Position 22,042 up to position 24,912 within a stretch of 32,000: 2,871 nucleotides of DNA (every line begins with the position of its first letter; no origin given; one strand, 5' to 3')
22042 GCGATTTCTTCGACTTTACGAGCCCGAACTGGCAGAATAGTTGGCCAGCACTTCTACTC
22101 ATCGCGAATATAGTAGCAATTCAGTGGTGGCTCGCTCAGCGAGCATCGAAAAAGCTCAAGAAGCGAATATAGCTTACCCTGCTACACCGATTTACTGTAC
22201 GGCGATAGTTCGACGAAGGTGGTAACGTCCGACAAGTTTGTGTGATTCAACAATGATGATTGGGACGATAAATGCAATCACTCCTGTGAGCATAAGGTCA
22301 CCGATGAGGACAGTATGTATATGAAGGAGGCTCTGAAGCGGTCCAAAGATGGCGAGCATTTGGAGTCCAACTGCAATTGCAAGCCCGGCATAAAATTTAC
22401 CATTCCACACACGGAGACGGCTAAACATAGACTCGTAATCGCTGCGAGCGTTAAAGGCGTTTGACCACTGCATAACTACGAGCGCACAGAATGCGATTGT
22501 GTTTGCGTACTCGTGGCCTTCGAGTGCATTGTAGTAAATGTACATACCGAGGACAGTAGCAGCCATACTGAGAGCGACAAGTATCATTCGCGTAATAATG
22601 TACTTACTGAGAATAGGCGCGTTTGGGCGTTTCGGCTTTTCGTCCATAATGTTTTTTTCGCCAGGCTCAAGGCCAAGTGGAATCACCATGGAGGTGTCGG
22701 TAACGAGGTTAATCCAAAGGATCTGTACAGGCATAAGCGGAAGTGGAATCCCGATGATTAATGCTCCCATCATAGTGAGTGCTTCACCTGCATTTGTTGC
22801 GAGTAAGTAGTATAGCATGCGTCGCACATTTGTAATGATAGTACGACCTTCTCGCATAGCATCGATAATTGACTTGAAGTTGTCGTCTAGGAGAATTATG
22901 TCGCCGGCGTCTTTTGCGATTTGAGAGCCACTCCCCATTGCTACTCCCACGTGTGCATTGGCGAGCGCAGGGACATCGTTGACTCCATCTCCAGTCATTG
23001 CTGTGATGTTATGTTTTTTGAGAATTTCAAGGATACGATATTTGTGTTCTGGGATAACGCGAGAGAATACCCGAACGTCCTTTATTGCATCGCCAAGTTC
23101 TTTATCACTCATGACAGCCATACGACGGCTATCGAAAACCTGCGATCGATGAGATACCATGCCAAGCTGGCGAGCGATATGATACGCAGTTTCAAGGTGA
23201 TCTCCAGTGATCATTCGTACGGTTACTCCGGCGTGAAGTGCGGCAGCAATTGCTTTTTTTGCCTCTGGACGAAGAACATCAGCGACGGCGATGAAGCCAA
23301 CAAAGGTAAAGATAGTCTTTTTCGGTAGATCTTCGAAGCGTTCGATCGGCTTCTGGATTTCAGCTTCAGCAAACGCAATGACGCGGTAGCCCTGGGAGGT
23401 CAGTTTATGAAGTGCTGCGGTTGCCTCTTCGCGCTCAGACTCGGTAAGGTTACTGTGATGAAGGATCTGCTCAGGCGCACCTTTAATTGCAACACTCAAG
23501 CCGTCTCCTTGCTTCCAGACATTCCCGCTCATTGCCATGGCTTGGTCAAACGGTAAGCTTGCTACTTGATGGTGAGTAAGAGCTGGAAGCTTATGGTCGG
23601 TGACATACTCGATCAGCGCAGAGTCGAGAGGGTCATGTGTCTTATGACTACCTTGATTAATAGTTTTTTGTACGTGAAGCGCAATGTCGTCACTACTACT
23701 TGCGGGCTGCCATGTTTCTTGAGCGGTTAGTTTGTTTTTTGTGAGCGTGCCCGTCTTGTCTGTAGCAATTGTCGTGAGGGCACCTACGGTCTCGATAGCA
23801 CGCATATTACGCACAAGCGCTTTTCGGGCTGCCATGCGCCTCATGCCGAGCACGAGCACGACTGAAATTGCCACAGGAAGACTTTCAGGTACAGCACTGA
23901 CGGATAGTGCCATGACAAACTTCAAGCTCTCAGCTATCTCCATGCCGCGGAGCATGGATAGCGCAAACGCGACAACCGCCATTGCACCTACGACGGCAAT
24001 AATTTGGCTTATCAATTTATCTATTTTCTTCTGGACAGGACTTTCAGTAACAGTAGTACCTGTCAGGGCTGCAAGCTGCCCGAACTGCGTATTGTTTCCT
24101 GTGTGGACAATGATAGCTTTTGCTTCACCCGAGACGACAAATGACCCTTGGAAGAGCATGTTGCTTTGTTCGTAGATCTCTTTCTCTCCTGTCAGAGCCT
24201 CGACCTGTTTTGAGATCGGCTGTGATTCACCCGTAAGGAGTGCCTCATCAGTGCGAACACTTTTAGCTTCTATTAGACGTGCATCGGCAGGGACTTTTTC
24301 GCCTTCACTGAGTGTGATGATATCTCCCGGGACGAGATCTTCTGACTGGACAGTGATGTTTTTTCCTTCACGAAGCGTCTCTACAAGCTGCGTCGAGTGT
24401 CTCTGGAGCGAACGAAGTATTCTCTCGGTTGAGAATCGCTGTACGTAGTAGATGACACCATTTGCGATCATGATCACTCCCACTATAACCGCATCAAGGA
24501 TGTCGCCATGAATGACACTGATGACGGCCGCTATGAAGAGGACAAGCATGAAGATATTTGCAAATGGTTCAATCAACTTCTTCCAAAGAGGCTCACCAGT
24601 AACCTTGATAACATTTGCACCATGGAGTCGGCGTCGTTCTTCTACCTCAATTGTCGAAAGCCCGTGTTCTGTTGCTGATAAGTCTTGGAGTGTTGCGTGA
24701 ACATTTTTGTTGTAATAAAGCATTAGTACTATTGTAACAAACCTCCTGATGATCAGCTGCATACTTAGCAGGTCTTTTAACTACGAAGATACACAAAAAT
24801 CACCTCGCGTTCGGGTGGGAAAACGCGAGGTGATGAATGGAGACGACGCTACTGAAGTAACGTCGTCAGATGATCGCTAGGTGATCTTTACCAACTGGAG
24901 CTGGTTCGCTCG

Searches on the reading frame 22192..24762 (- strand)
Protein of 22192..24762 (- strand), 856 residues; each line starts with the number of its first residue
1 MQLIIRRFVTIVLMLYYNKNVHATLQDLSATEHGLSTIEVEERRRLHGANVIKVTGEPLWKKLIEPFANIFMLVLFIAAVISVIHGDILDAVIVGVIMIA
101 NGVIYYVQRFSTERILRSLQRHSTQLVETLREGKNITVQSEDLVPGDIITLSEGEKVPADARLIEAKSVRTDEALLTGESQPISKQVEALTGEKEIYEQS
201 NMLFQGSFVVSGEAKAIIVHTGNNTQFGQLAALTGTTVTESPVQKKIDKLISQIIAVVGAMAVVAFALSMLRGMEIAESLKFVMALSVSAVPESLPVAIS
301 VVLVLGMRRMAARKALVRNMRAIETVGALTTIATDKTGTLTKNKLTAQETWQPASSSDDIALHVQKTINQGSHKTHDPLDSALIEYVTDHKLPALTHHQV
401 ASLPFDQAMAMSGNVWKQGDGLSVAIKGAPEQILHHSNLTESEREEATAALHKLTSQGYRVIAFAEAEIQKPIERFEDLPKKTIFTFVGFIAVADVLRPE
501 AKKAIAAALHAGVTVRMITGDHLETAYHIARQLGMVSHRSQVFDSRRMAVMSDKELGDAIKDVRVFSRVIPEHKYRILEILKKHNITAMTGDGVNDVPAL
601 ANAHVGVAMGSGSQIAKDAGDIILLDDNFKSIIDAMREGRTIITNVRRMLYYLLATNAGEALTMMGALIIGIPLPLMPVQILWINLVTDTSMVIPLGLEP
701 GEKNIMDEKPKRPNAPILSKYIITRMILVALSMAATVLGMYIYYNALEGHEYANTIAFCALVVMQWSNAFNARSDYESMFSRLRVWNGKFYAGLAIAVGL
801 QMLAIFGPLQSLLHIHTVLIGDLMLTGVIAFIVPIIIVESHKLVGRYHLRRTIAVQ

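Call 12: search_protein_families(library=pfam, proteins=[window:22192-24762:-], max_evalue=0.001)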
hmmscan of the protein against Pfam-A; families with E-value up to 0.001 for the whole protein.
window:22192-24762:- (856 aa): 6 families
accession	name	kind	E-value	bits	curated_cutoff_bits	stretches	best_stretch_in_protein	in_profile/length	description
PF00122.25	E1-E2_ATPase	-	8.3e-49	166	28.1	1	127-312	7-180/181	E1-E2 ATPase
PF00689.26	Cation_ATPase_C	-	4.1e-40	137.8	27.3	1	673-843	1-174/175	Cation transporting ATPase, C-terminus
PF00702.32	Hydrolase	-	2.2e-19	71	26.4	1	331-604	3-191/191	haloacid dehalogenase-like hydrolase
PF00690.31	Cation_ATPase_N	-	2.9e-15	56.1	20.4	1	16-82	1-69/69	Cation transporter/ATPase, N-terminus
PF08282.18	Hydrolase_3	-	0.00011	22.4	20.9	1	587-635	206-254/255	haloacid dehalogenase-like hydrolase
PF12710.13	HAD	-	0.0003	21.7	27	1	462-600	47-188/189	haloacid dehalogenase-like hydrolase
